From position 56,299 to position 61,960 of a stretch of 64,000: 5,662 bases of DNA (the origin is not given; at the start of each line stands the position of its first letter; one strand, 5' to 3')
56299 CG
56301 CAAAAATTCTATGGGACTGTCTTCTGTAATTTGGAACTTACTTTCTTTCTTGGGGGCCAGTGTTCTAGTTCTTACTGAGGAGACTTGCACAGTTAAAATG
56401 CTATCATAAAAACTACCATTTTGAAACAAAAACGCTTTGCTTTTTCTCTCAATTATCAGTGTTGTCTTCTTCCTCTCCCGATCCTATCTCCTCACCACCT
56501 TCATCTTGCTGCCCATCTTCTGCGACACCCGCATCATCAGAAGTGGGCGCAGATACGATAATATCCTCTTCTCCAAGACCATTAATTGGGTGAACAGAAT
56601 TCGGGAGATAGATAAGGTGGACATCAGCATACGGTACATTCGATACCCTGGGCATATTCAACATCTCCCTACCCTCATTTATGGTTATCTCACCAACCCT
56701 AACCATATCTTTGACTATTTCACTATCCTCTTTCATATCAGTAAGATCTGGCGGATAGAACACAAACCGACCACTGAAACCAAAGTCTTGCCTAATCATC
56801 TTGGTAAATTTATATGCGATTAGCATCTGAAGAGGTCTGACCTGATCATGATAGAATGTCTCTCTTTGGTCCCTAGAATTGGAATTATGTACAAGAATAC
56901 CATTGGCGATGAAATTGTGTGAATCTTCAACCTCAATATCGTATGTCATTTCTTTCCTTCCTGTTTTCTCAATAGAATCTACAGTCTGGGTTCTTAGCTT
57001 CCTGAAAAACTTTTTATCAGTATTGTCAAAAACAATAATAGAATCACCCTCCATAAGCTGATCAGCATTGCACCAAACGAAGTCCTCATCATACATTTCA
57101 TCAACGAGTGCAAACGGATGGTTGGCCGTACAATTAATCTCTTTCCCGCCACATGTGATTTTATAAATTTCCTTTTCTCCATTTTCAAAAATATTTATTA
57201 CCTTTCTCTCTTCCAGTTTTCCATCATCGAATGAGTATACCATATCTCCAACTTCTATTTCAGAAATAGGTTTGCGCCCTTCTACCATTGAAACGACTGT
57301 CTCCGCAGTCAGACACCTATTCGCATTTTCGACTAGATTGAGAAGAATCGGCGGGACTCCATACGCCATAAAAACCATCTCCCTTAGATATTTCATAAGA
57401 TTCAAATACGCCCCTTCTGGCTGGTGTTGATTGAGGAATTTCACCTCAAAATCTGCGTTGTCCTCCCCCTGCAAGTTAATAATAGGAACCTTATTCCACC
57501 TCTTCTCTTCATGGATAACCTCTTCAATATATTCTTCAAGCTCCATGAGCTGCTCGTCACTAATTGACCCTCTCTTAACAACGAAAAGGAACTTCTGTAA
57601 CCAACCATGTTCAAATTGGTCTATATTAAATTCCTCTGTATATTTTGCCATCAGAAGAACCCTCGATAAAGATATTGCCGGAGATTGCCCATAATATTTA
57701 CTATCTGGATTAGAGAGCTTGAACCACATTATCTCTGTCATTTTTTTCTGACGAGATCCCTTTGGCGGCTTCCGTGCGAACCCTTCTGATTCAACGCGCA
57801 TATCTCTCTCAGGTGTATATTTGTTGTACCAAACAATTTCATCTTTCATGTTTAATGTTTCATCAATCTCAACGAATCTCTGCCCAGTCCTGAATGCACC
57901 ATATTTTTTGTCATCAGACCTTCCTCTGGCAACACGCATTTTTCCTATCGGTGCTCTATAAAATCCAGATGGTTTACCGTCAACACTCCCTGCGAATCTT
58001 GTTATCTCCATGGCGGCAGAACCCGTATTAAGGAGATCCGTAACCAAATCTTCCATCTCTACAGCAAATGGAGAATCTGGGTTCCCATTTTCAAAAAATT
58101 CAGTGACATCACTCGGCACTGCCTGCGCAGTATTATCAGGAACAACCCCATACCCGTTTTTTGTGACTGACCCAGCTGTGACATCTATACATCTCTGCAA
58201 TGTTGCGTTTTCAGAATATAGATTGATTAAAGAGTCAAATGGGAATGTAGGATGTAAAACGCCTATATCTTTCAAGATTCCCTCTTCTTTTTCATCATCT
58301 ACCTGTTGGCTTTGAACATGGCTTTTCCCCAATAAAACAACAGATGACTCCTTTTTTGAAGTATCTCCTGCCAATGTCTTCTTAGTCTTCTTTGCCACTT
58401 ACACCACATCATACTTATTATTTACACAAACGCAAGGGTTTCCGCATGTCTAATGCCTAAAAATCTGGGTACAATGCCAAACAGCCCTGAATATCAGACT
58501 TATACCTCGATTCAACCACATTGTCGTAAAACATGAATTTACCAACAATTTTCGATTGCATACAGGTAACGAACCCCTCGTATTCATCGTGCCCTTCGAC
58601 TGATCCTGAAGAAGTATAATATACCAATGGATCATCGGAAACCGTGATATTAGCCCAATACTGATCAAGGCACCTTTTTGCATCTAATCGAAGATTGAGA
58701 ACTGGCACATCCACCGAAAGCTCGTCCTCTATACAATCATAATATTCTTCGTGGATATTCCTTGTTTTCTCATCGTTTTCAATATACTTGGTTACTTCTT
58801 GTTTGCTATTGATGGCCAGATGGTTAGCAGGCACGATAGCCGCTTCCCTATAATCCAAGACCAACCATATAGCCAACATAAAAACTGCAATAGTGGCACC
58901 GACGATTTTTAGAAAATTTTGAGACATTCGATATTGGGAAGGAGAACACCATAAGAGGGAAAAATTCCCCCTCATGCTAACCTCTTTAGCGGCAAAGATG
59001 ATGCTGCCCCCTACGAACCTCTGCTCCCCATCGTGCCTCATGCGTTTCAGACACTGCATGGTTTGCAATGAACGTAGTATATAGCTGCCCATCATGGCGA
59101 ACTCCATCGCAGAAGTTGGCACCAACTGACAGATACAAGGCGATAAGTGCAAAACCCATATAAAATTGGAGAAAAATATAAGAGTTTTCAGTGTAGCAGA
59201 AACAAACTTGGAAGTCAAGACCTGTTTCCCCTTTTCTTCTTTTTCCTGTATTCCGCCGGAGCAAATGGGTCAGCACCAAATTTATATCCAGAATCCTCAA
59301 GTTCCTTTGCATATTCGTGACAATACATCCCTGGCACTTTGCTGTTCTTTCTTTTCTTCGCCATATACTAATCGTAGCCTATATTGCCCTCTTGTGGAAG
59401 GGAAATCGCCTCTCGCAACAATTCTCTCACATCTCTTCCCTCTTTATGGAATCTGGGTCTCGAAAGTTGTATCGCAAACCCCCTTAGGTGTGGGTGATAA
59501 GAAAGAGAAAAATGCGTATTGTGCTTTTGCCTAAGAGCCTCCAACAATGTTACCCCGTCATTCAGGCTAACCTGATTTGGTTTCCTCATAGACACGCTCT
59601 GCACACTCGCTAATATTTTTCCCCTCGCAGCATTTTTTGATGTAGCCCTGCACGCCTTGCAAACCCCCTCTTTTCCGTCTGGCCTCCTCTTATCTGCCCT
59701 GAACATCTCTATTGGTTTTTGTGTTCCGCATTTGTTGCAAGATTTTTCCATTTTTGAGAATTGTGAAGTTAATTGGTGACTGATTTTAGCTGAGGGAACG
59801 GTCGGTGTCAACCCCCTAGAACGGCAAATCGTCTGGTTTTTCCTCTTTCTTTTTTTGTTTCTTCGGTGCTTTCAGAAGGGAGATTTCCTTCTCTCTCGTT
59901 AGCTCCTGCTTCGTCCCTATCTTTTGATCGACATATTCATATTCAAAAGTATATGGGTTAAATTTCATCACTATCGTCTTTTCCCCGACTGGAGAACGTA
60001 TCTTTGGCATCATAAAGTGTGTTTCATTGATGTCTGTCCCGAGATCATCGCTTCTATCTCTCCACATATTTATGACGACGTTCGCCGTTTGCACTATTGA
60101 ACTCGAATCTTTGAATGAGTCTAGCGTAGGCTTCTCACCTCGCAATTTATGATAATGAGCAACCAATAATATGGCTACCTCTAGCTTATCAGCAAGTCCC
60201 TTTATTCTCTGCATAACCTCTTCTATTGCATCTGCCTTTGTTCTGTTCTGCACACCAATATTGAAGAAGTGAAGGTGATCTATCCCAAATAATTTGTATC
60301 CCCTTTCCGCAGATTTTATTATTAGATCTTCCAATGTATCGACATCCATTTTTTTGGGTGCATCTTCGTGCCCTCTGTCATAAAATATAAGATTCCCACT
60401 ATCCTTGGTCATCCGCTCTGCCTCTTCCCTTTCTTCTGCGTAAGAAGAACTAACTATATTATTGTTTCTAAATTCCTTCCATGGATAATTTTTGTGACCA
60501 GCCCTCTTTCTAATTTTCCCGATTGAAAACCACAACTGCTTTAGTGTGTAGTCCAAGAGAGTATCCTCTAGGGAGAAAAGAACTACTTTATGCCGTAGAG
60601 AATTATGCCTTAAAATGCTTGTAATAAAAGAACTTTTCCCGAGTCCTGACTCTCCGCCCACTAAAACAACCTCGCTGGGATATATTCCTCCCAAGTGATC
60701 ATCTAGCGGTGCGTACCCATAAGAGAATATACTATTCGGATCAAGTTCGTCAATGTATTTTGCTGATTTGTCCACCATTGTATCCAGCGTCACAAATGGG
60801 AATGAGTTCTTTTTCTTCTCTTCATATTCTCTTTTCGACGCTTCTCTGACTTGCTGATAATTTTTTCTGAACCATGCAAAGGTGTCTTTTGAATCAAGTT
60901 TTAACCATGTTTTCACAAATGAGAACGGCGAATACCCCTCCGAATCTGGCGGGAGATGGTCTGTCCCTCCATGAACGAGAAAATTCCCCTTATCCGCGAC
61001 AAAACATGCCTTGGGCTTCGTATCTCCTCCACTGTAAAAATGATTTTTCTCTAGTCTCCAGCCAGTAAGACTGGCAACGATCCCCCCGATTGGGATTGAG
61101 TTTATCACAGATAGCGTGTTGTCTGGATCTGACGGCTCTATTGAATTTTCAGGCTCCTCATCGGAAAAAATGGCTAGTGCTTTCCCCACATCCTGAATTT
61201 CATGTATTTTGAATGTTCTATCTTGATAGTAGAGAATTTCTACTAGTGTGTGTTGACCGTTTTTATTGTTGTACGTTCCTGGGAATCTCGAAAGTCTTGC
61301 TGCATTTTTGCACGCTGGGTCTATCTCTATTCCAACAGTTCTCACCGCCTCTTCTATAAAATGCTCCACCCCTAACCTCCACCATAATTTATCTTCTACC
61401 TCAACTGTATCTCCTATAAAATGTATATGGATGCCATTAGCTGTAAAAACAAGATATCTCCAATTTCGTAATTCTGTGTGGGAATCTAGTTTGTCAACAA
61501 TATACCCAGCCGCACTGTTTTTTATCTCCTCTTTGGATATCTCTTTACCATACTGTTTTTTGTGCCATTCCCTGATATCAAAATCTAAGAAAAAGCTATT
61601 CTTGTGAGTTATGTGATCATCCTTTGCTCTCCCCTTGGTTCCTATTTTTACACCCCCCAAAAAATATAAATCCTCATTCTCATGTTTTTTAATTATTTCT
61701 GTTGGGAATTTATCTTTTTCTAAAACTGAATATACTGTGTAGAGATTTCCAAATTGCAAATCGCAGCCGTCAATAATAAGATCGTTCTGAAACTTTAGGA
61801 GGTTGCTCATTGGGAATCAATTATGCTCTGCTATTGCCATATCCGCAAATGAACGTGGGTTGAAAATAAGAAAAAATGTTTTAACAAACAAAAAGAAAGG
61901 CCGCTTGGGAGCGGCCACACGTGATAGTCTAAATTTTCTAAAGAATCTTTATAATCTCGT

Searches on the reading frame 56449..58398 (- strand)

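Call 40: search_protein_families(library=phrogs, proteins=[window:56449-58398:-], max_evalue=0.00001)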
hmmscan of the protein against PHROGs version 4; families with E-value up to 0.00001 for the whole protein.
window:56449-58398:- (649 aa): 3 families
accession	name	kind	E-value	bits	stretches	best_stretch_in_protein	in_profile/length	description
phrog_12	-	head and packaging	1.4e-40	141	2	50-359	79-335/646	portal protein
phrog_2662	-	head and packaging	1.7e-19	70.9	1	57-361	60-324/717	portal protein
phrog_21587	-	unknown function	3.1e-07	29.9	1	360-457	573-668/706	-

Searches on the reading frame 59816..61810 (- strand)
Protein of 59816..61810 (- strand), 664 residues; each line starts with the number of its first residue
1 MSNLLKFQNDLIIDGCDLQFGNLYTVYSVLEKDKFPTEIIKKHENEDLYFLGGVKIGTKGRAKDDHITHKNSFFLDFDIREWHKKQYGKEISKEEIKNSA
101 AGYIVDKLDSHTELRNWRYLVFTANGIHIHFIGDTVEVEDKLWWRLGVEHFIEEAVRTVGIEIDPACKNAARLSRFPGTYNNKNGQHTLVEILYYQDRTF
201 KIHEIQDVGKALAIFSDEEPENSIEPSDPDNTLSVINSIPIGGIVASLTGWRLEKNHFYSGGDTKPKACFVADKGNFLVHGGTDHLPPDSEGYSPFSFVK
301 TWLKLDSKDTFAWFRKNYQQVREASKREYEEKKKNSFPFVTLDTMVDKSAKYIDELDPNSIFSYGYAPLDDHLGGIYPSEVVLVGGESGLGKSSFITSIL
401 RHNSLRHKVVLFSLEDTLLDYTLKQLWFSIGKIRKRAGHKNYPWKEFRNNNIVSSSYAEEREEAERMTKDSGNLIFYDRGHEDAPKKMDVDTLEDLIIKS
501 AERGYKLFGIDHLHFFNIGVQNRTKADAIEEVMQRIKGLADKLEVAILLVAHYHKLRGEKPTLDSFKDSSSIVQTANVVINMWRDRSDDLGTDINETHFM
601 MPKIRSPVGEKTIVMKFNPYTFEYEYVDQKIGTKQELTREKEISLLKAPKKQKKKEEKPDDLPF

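Call 40: search_protein_families(library=phrogs, proteins=[window:59816-61810:-], max_evalue=0.00001)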
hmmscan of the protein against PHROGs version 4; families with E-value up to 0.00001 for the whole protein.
window:59816-61810:- (664 aa): 5 families
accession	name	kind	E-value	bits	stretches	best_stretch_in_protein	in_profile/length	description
phrog_239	-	DNA, RNA and nucleotide metabolism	2.5e-33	117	1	358-650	336-625/801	DNA primase/helicase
phrog_19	-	DNA, RNA and nucleotide metabolism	4.8e-25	89.5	1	345-654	318-600/621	DnaB-like replicative helicase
phrog_243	-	DNA, RNA and nucleotide metabolism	7.5e-12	45.8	1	505-623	143-264/273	DnaB-like replicative helicase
phrog_5482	-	unknown function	2.1e-08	34.3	1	377-589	49-253/341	-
phrog_3123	-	unknown function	1.9e-07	31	0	161-211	146-196/583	-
